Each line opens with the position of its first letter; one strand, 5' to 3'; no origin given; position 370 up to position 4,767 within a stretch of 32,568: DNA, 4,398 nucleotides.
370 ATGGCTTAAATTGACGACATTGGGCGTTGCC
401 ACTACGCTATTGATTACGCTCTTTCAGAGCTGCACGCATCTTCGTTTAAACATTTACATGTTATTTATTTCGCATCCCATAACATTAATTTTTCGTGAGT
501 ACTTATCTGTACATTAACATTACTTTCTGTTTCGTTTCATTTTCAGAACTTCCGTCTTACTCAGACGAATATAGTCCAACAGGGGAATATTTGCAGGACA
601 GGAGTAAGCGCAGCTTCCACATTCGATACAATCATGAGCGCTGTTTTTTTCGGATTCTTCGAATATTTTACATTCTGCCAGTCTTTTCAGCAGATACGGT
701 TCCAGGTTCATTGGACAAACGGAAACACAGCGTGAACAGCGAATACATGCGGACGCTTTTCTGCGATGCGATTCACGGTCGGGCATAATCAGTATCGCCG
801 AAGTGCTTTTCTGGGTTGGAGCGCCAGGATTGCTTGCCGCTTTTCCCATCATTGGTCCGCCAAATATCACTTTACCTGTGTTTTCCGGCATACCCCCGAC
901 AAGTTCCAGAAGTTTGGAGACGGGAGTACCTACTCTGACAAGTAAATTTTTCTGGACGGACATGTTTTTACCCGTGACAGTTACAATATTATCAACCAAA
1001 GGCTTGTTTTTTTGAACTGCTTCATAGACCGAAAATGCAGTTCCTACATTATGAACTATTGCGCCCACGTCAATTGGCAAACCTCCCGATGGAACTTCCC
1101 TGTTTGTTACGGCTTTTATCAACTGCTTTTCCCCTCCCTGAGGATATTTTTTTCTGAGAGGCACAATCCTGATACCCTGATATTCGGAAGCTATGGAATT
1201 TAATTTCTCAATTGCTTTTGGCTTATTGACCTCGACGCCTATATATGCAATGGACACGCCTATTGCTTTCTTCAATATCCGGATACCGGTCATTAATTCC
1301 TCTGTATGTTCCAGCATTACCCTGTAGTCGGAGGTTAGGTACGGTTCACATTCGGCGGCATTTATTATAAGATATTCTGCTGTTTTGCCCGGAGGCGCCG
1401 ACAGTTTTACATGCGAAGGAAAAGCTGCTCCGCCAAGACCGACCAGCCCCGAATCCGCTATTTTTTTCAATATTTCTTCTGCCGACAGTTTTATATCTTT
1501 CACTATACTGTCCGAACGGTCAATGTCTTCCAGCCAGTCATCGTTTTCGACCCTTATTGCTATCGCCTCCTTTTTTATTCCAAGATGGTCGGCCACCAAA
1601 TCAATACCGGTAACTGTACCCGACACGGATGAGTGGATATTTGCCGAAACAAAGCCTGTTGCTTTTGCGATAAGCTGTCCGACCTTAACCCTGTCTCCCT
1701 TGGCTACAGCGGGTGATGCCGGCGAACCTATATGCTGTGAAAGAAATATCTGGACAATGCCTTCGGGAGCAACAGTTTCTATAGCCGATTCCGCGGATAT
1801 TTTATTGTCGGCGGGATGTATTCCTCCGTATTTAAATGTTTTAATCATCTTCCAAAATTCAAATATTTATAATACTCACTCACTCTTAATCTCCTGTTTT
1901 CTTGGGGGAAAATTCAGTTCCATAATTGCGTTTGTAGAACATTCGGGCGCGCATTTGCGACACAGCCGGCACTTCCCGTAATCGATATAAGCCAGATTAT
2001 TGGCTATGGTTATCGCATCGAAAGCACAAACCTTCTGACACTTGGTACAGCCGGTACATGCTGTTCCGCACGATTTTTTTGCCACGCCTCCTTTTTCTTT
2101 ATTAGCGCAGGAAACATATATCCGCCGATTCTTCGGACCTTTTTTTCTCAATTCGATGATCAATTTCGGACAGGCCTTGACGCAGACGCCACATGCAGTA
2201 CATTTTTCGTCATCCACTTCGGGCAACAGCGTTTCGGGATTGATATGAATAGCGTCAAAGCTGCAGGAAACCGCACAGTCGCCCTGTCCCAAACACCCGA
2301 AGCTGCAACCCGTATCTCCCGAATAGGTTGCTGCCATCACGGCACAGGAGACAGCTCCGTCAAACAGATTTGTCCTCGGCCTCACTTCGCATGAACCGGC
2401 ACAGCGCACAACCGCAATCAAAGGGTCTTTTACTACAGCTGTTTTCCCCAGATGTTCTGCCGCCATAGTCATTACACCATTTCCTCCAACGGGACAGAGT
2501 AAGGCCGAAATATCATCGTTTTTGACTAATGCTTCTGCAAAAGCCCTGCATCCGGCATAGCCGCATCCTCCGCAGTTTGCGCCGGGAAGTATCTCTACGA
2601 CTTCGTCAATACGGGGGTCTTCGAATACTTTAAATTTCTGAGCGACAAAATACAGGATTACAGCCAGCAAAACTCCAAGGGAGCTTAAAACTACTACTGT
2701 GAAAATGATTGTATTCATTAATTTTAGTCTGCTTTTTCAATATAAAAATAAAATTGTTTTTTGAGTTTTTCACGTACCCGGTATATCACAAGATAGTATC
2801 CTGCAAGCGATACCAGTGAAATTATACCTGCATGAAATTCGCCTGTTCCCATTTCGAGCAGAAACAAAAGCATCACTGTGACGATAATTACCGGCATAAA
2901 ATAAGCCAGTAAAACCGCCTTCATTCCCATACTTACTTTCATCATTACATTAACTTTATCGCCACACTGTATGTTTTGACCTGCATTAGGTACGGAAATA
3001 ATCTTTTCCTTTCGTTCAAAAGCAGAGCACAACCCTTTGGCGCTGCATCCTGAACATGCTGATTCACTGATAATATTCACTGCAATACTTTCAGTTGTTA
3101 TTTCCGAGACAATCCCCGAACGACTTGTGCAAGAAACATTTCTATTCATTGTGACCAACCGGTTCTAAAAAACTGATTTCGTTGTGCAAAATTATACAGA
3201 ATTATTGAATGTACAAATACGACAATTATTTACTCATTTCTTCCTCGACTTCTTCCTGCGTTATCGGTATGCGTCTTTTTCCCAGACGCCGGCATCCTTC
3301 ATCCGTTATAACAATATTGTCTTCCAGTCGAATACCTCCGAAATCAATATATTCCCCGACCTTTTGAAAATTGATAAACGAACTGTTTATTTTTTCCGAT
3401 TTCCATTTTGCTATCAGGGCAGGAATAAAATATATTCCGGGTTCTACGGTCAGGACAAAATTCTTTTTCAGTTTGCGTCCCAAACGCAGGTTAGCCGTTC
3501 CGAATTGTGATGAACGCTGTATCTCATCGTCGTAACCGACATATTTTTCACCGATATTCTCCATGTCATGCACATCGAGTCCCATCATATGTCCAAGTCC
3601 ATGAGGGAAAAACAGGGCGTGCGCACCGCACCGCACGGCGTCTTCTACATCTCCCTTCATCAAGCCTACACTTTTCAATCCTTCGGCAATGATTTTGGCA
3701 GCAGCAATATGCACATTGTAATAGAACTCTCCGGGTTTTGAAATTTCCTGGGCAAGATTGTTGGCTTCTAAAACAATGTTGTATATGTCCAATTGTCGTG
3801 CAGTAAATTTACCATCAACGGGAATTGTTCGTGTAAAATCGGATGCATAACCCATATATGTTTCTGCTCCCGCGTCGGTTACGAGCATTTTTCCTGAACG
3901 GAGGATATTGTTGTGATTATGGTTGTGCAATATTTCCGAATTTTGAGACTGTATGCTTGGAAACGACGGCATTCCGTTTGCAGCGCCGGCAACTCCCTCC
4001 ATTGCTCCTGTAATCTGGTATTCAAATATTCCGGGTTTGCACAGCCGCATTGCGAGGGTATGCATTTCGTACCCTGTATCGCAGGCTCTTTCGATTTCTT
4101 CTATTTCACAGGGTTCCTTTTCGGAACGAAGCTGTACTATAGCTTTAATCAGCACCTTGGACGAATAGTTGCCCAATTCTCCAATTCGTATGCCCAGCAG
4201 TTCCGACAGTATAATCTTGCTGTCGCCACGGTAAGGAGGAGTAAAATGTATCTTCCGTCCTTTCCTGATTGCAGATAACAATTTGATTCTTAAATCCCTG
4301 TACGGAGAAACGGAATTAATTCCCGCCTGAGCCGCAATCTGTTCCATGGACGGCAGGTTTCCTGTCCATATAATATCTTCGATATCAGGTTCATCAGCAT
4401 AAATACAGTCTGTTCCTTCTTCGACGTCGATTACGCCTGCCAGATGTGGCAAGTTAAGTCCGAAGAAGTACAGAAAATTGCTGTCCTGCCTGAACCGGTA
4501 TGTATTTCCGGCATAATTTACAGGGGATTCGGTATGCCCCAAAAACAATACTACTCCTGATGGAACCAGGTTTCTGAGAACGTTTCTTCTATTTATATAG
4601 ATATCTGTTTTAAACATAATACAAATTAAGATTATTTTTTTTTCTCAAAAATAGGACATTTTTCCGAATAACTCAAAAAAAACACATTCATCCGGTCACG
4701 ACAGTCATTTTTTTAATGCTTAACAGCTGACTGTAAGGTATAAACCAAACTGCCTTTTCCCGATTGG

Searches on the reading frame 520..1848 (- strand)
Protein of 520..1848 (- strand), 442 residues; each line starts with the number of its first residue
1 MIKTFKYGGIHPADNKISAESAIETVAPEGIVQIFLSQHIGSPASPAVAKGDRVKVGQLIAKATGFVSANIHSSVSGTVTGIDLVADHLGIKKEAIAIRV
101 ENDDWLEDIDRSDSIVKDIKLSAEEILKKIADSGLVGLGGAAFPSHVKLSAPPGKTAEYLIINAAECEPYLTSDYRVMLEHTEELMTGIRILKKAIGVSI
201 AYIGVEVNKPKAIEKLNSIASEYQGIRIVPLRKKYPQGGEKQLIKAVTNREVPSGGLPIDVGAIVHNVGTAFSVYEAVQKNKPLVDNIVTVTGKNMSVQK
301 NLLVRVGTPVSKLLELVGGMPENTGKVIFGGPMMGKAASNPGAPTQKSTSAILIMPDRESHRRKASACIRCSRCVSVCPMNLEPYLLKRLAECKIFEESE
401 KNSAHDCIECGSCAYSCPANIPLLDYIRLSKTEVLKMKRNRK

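Call 28: search_protein_families(library=pfam, proteins=[window:520-1848:-], max_evalue=0.001)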
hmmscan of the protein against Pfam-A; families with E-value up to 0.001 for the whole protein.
window:520-1848:- (442 aa): 17 families
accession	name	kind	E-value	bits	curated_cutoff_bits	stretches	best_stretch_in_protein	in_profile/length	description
PF01512.22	Complex1_51K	-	7.9e-55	185.3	31.2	1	130-276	1-150/150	Nuo51 FMN-binding domain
PF13375.12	RnfC_N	-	6.1e-28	97.3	25.6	1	8-101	5-99/101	RnfC Barrel sandwich hybrid domain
PF13534.11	Fer4_17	-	4e-08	34.1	22.2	1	368-421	2-60/61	4Fe-4S dicluster domain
PF14697.11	Fer4_21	-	4.2e-08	33.6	35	1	347-380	21-53/59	4Fe-4S dicluster domain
PF13746.11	Fer4_18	-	6.7e-08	33.2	27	0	350-382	42-75/114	4Fe-4S dicluster domain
PF10531.15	SLBB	-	1.3e-07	31.7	27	1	288-335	1-53/55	SLBB domain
PF00037.32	Fer4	-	3.3e-07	30.3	21.1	0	366-381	6-21/24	4Fe-4S binding domain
PF13187.11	Fer4_9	-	8.2e-07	29.4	27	1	367-420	1-50/52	4Fe-4S dicluster domain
PF13237.11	Fer4_10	-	1.2e-06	28.7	25.5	1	363-418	4-53/53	4Fe-4S dicluster domain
PF12837.12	Fer4_6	-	1.5e-06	28.3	25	1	365-381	6-22/24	4Fe-4S binding domain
PF12797.12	Fer4_2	-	3.2e-06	27.2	24.5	0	364-379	6-21/22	4Fe-4S binding domain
PF12838.12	Fer4_7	-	3.4e-06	27.9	27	1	368-421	2-52/52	4Fe-4S dicluster domain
PF13183.11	Fer4_8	-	3.7e-06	27.8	27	1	365-421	2-68/68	4Fe-4S dicluster domain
PF13484.11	Fer4_16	-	5.9e-06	27.4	30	0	362-381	47-66/66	4Fe-4S double cluster binding domain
PF12800.12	Fer4_4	-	1.9e-05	25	24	0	366-380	2-16/17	4Fe-4S binding domain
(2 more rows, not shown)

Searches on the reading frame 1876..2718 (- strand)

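Call 28: search_protein_families(library=pfam, proteins=[window:1876-2718:-], max_evalue=0.001)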
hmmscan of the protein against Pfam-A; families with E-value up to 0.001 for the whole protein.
window:1876-2718:- (280 aa): 10 families
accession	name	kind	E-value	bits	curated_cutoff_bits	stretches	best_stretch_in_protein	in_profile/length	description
PF12838.12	Fer4_7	-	5e-13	49.7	27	3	142-185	2-50/52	4Fe-4S dicluster domain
PF04060.18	FeS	-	9.5e-12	44.9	23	1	44-68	1-25/33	Putative Fe-S cluster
PF12837.12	Fer4_6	-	8.5e-10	38.6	25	2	166-184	2-20/24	4Fe-4S binding domain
PF00037.32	Fer4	-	4.7e-09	36.1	21.1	2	166-188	1-23/24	4Fe-4S binding domain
PF13187.11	Fer4_9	-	2.6e-08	34.2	27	2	220-265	1-52/52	4Fe-4S dicluster domain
PF14697.11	Fer4_21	-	5.1e-08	33.4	35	1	142-185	8-53/59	4Fe-4S dicluster domain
PF13484.11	Fer4_16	-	8.9e-06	26.8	30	1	172-233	1-65/66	4Fe-4S double cluster binding domain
PF12797.12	Fer4_2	-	9.5e-06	25.7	24.5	1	166-184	3-21/22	4Fe-4S binding domain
PF13237.11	Fer4_10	-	0.00012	22.4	25.5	1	141-184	8-53/53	4Fe-4S dicluster domain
PF13183.11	Fer4_8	-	0.00063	20.7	27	1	171-232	3-65/68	4Fe-4S dicluster domain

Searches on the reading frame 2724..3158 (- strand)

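Call 28: search_protein_families(library=pfam, proteins=[window:2724-3158:-], max_evalue=0.001)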
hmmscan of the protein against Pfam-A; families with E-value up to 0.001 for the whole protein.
window:2724-3158:- (144 aa): 1 family
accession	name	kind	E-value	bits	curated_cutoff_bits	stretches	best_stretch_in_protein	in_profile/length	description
PF04246.17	RseC_MucC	-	4.1e-26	91.9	24.4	1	17-138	1-124/130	Positive regulator of sigma(E), RseC/MucC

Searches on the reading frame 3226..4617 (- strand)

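Call 28: search_protein_families(library=pfam, proteins=[window:3226-4617:-], max_evalue=0.001)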
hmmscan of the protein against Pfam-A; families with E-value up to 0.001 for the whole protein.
window:3226-4617:- (463 aa): 2 families
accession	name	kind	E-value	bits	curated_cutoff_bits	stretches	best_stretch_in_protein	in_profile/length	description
PF00557.29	Peptidase_M24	-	1.7e-44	152.6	23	1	173-439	1-208/208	Metallopeptidase family M24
PF05195.22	AMP_N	-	2.9e-22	79.1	24.6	1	8-122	2-119/121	Aminopeptidase P, N-terminal domain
